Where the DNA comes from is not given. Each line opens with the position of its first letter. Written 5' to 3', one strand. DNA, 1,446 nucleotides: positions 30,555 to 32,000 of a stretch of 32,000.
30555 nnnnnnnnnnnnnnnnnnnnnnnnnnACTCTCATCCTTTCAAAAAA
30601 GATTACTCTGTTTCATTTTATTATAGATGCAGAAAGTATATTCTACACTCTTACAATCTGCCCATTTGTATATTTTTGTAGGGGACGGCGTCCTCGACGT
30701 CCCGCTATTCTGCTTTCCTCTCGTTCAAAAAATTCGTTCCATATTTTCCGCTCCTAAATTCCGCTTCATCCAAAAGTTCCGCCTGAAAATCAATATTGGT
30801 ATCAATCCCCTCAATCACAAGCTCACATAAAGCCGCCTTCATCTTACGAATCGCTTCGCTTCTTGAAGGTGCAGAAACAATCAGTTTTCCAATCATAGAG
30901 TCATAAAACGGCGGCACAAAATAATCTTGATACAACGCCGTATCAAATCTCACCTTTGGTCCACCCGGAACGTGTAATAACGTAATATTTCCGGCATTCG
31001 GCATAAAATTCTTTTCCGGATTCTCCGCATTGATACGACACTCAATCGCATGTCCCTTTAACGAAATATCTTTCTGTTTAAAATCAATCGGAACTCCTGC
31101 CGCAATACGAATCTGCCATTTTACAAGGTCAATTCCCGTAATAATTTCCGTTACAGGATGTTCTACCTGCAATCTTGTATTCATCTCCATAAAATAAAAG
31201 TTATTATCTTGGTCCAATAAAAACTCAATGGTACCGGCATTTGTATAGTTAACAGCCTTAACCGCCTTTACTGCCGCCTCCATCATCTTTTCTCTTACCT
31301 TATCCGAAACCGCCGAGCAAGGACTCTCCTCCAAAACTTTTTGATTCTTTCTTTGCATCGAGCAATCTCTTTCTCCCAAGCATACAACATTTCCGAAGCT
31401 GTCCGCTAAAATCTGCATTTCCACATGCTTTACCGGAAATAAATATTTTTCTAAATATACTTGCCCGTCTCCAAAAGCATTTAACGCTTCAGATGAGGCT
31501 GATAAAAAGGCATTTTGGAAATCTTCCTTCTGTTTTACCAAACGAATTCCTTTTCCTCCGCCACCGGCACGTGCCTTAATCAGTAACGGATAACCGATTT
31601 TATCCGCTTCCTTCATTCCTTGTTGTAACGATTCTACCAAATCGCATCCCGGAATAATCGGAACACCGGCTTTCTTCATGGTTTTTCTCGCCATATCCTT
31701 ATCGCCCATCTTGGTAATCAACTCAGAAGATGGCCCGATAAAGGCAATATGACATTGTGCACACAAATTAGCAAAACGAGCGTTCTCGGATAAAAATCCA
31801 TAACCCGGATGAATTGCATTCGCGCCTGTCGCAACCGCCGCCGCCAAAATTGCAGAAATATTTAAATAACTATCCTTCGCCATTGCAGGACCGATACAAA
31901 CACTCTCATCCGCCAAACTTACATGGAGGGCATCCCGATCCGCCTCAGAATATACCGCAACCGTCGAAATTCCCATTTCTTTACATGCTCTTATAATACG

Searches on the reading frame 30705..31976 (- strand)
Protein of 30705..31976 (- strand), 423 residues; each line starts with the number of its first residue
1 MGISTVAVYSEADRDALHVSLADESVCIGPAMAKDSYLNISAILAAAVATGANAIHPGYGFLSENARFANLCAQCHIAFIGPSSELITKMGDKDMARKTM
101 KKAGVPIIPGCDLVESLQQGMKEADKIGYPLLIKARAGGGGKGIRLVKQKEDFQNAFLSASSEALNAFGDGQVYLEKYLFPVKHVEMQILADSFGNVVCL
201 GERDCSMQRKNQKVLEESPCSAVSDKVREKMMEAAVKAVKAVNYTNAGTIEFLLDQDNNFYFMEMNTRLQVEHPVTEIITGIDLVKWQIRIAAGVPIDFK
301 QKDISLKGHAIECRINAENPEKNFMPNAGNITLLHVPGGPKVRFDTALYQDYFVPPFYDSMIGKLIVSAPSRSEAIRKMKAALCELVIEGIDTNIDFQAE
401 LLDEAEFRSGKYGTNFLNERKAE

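Call 32: find_encoding_contigs(protein=window:30705-31976:-, flank=10000, max_places=10)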
Protein window:30705-31976:- (423 aa): no gene with exactly this product is on record in the collection.
